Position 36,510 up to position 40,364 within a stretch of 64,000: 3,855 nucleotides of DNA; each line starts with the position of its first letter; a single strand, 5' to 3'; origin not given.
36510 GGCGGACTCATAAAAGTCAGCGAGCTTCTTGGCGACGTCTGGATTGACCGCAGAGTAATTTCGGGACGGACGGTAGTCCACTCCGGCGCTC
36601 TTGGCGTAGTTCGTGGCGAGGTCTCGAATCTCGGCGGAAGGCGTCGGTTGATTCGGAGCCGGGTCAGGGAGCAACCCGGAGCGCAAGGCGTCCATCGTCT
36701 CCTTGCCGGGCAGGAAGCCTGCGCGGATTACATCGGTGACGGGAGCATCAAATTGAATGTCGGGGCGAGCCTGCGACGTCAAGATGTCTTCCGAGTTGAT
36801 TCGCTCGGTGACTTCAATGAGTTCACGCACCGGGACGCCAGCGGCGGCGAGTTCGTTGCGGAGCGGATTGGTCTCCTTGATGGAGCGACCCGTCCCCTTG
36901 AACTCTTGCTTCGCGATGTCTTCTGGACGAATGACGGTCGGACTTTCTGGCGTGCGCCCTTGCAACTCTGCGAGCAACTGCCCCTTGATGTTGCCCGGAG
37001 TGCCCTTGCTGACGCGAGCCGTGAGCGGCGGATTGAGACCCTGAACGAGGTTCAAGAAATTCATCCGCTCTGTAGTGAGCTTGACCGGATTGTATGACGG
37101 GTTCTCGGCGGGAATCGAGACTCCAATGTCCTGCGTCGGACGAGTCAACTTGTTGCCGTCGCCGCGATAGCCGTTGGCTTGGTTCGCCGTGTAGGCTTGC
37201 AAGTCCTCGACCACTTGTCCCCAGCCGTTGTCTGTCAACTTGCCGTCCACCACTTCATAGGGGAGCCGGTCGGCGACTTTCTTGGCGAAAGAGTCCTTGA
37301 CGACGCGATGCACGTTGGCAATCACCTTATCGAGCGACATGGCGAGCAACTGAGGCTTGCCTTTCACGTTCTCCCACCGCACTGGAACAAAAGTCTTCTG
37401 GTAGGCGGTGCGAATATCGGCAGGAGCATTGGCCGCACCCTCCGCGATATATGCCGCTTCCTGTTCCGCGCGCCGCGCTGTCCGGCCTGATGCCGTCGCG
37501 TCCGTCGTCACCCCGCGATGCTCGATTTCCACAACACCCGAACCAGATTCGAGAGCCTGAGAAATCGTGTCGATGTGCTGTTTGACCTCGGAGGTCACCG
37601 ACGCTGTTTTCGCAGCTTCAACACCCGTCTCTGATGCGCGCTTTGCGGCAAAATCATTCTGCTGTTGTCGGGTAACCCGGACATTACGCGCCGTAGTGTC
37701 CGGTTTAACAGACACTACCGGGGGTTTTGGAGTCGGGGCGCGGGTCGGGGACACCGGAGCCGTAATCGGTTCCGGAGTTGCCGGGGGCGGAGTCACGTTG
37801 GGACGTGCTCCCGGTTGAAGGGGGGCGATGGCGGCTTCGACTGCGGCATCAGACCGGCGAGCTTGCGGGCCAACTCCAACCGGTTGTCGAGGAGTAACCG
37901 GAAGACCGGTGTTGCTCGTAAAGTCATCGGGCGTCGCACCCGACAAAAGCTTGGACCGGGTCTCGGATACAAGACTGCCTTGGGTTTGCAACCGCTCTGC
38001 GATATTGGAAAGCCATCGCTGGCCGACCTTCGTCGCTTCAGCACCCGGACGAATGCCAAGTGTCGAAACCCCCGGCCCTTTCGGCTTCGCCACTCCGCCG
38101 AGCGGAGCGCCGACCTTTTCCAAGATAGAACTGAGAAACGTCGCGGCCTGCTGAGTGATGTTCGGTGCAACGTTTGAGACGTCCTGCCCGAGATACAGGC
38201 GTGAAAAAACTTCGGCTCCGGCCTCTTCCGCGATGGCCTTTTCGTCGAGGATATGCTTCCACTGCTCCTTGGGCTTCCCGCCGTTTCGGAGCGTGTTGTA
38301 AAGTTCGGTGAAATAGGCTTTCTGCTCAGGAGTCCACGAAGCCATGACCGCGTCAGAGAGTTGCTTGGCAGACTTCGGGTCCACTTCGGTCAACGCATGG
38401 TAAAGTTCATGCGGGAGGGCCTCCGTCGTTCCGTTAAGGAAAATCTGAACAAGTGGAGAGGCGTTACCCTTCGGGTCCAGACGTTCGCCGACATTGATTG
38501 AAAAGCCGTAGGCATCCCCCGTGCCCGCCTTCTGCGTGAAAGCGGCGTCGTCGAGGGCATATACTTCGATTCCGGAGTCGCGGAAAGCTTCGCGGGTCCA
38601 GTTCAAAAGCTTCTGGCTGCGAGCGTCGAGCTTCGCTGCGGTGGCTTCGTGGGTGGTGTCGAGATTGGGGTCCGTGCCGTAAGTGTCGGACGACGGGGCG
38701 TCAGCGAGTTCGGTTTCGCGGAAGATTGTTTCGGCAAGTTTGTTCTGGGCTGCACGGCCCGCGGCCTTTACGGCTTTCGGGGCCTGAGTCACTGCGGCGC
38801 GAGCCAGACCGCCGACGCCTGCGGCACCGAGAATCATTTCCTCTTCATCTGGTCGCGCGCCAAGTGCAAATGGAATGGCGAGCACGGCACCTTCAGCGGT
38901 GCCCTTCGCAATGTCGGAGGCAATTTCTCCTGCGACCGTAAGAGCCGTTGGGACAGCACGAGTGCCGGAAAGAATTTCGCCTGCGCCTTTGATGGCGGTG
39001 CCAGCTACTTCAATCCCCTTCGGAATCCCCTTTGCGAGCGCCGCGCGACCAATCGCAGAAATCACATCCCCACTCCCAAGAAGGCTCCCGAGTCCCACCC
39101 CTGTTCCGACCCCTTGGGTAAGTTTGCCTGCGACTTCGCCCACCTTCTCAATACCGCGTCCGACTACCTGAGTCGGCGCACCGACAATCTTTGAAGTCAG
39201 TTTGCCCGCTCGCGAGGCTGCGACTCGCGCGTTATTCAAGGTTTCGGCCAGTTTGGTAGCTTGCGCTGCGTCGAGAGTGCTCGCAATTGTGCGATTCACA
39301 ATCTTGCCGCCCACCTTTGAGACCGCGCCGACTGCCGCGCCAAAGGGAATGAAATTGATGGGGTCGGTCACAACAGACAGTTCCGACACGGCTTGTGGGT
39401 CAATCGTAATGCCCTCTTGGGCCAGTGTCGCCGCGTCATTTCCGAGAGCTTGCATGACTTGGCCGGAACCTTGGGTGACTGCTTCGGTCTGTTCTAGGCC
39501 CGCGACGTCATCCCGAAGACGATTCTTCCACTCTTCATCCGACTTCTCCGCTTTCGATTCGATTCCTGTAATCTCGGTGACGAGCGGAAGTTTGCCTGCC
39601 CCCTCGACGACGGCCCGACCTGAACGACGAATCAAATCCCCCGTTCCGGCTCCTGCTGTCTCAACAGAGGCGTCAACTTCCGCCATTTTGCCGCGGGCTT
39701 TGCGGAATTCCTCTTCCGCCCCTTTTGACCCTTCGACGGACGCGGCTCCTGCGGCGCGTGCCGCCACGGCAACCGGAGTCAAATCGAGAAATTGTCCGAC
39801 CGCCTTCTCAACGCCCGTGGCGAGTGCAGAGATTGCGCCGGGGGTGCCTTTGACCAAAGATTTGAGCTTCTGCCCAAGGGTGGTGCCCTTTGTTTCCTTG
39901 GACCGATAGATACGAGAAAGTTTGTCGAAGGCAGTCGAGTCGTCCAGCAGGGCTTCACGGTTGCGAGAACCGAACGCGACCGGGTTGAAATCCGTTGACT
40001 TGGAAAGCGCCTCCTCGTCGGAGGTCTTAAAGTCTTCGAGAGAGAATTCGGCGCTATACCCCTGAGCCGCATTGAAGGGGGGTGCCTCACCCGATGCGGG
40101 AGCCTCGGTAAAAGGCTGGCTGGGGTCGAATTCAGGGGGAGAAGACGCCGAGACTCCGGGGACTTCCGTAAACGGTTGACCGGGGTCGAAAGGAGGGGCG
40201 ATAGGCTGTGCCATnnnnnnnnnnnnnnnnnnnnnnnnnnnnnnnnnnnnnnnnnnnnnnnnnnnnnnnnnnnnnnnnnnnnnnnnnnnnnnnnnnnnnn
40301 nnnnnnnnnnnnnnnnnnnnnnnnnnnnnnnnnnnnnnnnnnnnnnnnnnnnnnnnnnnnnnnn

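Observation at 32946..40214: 2422-aa polyvalent virion protein combining HExxH, GNAT-like and unassigned conserved blocks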

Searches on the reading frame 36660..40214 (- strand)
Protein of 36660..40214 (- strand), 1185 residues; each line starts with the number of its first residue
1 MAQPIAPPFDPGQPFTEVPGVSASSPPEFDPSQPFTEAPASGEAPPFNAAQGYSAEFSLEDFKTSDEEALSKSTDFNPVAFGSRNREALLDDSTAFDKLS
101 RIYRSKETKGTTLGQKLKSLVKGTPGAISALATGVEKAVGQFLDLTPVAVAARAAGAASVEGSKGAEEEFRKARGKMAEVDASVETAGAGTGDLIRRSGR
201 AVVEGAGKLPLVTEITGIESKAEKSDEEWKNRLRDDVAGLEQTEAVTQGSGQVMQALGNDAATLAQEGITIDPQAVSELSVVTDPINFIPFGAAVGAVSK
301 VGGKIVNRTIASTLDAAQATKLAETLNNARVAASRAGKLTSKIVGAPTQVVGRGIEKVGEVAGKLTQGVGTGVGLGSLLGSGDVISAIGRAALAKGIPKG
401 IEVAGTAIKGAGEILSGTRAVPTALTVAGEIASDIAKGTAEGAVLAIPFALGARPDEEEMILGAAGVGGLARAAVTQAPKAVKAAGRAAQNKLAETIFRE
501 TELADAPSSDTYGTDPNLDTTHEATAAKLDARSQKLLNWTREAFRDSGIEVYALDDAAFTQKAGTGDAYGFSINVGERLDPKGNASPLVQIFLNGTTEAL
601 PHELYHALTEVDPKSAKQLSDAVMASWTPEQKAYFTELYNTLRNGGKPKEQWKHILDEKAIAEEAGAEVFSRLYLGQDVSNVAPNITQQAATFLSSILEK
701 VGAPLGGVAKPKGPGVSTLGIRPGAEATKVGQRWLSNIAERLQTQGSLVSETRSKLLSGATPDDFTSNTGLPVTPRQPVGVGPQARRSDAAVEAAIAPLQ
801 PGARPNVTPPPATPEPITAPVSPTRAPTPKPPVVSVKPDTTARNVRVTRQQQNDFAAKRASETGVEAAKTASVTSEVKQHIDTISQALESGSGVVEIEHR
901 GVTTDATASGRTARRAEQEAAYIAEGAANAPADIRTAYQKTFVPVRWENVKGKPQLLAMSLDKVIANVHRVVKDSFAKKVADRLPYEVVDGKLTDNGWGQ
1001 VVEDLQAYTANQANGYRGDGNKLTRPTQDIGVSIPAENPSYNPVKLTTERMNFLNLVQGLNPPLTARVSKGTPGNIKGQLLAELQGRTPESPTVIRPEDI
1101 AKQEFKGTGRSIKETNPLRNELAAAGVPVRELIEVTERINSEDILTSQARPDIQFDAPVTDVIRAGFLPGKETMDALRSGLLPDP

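Call 47: predict_structure(alignment_id=A1)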
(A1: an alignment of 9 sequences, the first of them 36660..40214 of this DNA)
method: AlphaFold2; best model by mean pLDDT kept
length: 1185 residues; sequences in the alignment: 9
mean_pLDDT: 49.2   pTM: 0.33
mean pLDDT of the five models: 49.2, 49.1, 46.0, 45.5, 44.2
residues with pLDDT >= 90: 4; 70-90: 324; 50-70: 143; < 50: 714
segments of 3 or more residues with pLDDT < 50: 1-54, 109-152, 154-166, 173-222, 245-509, 577-585, 678-681, 701-859, 902-912, 1019-1036, 1060-1115, 1159-1185
pLDDT, mean of each block of 10 residues (from residue 1): 36 35 36 36 30 53 78 68 76 83 67 35 32 35 37 43 46 43 30 38 37 31 61 68 49 41 40 39 31 24 22 26 28 24 24 23 22 23 25 27 31 33 26 28 28 30 30 28 27 32 41 72 81 70 67 83 65 57 54 69 78 79 79 80 75 81 82 54 60 61 35 27 28 36 34 28 35 31 30 32 30 38 33 35 32 44 74 83 82 76 38 61 84 84 78 78 87 87 87 86 81 56 33 47 73 69 24 29 33 32 33 52 69 72 86 63 27 37 33
secondary structure, 60 per line:
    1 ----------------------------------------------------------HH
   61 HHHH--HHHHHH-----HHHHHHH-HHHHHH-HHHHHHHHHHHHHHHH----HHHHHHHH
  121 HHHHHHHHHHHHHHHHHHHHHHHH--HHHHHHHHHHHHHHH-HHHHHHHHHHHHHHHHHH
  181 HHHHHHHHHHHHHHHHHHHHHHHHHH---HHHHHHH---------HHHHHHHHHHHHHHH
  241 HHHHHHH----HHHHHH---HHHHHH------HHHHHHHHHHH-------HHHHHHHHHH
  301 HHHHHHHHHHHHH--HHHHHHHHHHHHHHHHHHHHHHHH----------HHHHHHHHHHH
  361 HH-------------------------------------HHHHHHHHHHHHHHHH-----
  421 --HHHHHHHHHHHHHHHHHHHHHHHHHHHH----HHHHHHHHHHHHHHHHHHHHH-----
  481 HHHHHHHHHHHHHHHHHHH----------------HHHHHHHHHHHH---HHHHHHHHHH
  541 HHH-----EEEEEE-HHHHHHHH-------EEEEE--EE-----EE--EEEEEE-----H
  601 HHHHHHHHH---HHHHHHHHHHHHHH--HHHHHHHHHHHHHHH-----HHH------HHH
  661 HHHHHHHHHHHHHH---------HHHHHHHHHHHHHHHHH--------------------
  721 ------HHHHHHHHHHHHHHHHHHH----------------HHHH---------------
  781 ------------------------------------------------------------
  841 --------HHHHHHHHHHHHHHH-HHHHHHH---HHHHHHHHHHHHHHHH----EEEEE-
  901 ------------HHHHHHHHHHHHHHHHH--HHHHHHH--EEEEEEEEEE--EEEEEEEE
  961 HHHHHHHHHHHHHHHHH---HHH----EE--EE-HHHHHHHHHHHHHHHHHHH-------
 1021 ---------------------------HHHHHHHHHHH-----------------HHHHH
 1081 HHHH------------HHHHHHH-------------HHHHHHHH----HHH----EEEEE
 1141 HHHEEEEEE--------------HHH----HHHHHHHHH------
elements in order (helices of 4 or more, strands of 3 or more residues): H59-64 H67-72 H78-84 H86-91 H93-108 H113-144 H147-161 H163-206 H210-216 H226-247 H252-257 H261-266 H273-283 H291-313 H316-339 H350-362 H400-415 H423-450 H455-475 H481-499 H516-527 H531-543 E549-554 H556-563 E571-575 E589-594 H600-609 H613-626 H629-643 H658-674 H684-700 H727-745 H762-765 H849-863 H865-871 H875-890 E895-899 H913-929 H932-938 E941-950 E953-960 H961-977 H995-1013 H1048-1058 H1076-1084 H1097-1103 H1117-1124 E1136-1140 E1144-1149 H1171-1179

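Call 52: search_solved_structures(query=A1, max_evalue=10, show_alignments=3)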
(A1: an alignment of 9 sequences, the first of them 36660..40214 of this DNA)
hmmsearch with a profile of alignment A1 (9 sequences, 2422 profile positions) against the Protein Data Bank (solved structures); distinct sequences matched with E-value up to 10: 1.
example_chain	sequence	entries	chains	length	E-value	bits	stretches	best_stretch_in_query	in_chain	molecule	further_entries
4njl_A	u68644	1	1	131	0.28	11.3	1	1839-1912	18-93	S protein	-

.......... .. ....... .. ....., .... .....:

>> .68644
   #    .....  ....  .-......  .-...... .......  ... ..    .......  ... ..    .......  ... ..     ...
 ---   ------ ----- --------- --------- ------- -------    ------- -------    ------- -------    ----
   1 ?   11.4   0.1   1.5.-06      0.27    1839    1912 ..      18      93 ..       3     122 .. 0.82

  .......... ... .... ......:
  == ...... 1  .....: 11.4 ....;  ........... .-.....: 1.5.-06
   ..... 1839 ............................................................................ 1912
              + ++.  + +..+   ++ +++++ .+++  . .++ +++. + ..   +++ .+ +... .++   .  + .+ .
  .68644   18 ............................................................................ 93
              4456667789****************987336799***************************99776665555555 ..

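Call 55: fold_search(model_id=the predicted structure, library=pdb)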
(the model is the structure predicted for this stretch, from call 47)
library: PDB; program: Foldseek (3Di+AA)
matches with E <= 10: 65; with E <= 0.001: 0
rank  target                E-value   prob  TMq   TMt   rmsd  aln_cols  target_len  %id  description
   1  6h2f_G                1.0e+00  0.13  0.06  0.15  36.2       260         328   15  Structure of the pre-pore AhlB of the tripartite alpha-pore forming toxin, AHL, from Aeromonas hydrophila. (released 2019-07-10)
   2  7a0g_EEE              1.2e+00  0.20  0.07  0.21  34.4       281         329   14  Structure of the SmhB pore of the tripartite alpha-pore forming toxin, Smh, from Serratia marcescens. (released 2021-03-31)
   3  7a0g_AAA              1.4e+00  0.20  0.07  0.21  34.4       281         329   14  Structure of the SmhB pore of the tripartite alpha-pore forming toxin, Smh, from Serratia marcescens. (released 2021-03-31)
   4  7a0g_HHH              2.2e+00  0.16  0.07  0.22  34.6       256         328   12  Structure of the SmhB pore of the tripartite alpha-pore forming toxin, Smh, from Serratia marcescens. (released 2021-03-31)
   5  6h2f_J                2.7e+00  0.07  0.06  0.16  39.4       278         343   13  Structure of the pre-pore AhlB of the tripartite alpha-pore forming toxin, AHL, from Aeromonas hydrophila. (released 2019-07-10)
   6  7a0g_FFF              2.8e+00  0.20  0.08  0.26  35.8       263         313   13  Structure of the SmhB pore of the tripartite alpha-pore forming toxin, Smh, from Serratia marcescens. (released 2021-03-31)
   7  7bmh_B                2.8e+00  0.04  0.05  0.14  18.8       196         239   10  Crystal structure of a light-driven proton pump LR (Mac) from Leptosphaeria maculans (released 2021-07-07)
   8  7a0g_III              2.9e+00  0.33  0.08  0.27  27.8       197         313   13  Structure of the SmhB pore of the tripartite alpha-pore forming toxin, Smh, from Serratia marcescens. (released 2021-03-31)
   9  7a0g_DDD              2.9e+00  0.30  0.08  0.27  32.0       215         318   12  Structure of the SmhB pore of the tripartite alpha-pore forming toxin, Smh, from Serratia marcescens. (released 2021-03-31)
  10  6h2f_F                3.1e+00  0.08  0.06  0.17  38.3       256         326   12  Structure of the pre-pore AhlB of the tripartite alpha-pore forming toxin, AHL, from Aeromonas hydrophila. (released 2019-07-10)
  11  8bdu_B                3.2e+00  0.11  0.03  0.16  10.3        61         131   10  H33 variant of DoBi scaffold based on PIH1D1 N-terminal domain (released 2023-08-16)
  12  9ev1_A                3.2e+00  0.06  0.04  0.07  18.4       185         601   13  3DFlex refinement of the CryoEM structure of DeCLIC nanodisc with 10mM EDTA in sym-like state (released 2025-04-09)
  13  8i21_A                3.5e+00  0.14  0.08  0.30  40.4       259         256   14  Cryo-EM structure of 6-subunit Smc5/6 arm region (released 2024-06-26)
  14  9ev8_A                3.7e+00  0.06  0.05  0.08  17.8       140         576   15  Non-uniform refinement of the CryoEM structure of DeCLIC nanodisc with 10mM calcium (released 2025-04-09)
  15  9eva_A                3.7e+00  0.06  0.05  0.07  17.8       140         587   15  3DFlex refinement of the CryoEM structure of DeCLIC nanodisc with 10mM calcium (released 2025-04-09)
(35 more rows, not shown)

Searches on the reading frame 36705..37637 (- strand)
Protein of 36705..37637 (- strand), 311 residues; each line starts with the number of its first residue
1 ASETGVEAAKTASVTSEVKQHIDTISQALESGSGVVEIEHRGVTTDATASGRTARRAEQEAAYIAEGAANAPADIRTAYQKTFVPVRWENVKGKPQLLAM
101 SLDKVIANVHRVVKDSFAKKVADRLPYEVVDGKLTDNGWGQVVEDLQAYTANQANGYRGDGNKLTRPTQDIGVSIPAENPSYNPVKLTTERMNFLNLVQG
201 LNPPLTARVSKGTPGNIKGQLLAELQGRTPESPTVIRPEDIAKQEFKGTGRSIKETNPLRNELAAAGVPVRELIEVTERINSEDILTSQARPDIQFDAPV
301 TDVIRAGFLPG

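Call 53: search_protein_families(library=ncbifam, max_evalue=1, proteins=[window:36705-37637:-])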
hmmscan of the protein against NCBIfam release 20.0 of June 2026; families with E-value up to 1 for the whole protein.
window:36705-37637:- (311 aa): 1 family
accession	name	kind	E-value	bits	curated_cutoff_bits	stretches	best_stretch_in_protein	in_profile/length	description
NF009733.0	PRK13256.1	equivalog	0.089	12.5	429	1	70-137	136-202/226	thiopurine S-methyltransferase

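Call 54: search_protein_families(library=phrogs, max_evalue=1, proteins=[window:36705-37637:-])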
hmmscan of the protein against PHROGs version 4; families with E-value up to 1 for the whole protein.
window:36705-37637:- (311 aa): 0 families

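Call 97: search_dna_similar(collection=phages, mode=protein, query=window:36717-37637:-, max_rows=25, max_evalue=0.001)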
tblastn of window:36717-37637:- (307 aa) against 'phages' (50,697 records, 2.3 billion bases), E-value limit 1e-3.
No match.

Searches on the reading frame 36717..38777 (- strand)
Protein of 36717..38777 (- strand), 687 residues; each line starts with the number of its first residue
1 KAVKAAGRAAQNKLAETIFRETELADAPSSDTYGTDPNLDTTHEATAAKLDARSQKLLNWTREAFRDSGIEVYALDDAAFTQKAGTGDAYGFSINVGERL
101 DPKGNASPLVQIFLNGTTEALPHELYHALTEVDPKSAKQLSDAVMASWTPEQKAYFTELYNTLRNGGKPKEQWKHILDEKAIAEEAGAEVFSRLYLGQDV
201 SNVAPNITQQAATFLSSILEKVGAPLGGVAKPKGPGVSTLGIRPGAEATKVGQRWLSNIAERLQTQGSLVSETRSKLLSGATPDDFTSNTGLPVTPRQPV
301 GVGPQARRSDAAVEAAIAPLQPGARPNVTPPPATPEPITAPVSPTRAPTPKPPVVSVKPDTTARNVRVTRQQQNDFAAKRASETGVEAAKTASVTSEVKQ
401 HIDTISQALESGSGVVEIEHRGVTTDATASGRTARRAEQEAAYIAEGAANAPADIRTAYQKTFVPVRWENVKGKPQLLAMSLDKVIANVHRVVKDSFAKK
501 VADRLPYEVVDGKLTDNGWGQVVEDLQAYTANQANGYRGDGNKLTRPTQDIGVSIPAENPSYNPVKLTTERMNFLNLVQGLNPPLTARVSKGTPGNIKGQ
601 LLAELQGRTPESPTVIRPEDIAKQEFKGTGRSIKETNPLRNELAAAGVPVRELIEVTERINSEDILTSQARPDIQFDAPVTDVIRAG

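Call 34: find_homologous_proteins(query=window:36717-38777:-)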
Query window:36717-38777:-: 8000 candidates shared short words with the query, none scored E <= 0.001.

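Call 69: search_protein_representatives(protein=window:36717-38777:-)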
Query: 687 residues. Proteins with E-value up to 0.001 (for the whole library): 230; up to 1e-10: 186; up to 1e-30: 101. The best 150 are listed.
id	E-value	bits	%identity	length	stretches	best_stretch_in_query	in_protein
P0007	1.1e-287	972.3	72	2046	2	329-687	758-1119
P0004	2.1e-283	958.2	71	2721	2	337-687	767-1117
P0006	3.4e-224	762.6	60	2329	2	331-687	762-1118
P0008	1.1e-218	744.3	59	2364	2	327-687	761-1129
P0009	4.1e-216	735.9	60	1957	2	322-687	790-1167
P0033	2.8e-204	696.8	54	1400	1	2-687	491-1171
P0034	1.2e-196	671.5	52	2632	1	2-687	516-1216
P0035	1.4e-195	668.1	54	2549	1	3-687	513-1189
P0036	1.8e-194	664.4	55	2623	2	321-687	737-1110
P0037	5.1e-181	619.9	52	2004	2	328-687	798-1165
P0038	1.5e-178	611.8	52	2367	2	321-687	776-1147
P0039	1.4e-177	608.6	51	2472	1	6-687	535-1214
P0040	1.3e-169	582.3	50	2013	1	3-687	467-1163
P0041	1.0e-146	506.6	49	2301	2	315-687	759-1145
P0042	1.3e-145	503.0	48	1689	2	316-687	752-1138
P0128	1.6e-32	129.3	34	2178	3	315-687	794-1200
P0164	1.4e-16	76.7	32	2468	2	335-687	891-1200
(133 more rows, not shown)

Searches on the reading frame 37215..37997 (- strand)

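Call 22: search_protein_families(library=pfam, max_evalue=10, proteins=[window:37215-37997:-])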
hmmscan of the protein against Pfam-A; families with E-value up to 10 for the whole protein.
seq(261 aa): 2 families
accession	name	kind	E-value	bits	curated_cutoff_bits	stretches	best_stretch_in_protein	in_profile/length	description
PF00108.29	Thiolase_N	-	0.026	14.3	26.4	2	153-224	147-215/260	Thiolase, N-terminal domain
PF02679.21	ComA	-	0.054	13.4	25.2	1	109-172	118-180/243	(2R)-phospho-3-sulfolactate synthase (ComA)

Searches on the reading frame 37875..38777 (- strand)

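Call 22: search_protein_families(library=pfam, max_evalue=10, proteins=[window:37875-38777:-])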
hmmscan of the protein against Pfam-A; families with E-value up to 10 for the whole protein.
seq(301 aa): 2 families
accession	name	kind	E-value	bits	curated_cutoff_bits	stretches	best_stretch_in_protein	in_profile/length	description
PF00109.32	ketoacyl-synt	-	0.019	15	20.8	1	30-95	66-125/252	Beta-ketoacyl synthase, N-terminal domain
PF14496.11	NEL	-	0.051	13.4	24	1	42-80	98-137/223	C-terminal novel E3 ligase, LRR-interacting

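Call 53: search_protein_families(library=ncbifam, max_evalue=1, proteins=[window:37875-38777:-])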
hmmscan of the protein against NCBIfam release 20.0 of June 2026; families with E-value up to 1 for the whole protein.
window:37875-38777:- (301 aa): 0 families

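Call 54: search_protein_families(library=phrogs, max_evalue=1, proteins=[window:37875-38777:-])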
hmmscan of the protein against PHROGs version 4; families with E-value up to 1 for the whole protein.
window:37875-38777:- (301 aa): 2 families
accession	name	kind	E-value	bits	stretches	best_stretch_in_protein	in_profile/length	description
phrog_22682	-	tail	0.055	13.6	1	36-118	259-336/400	tail fiber protein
phrog_9637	-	unknown function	0.39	11.9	1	191-229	17-55/111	-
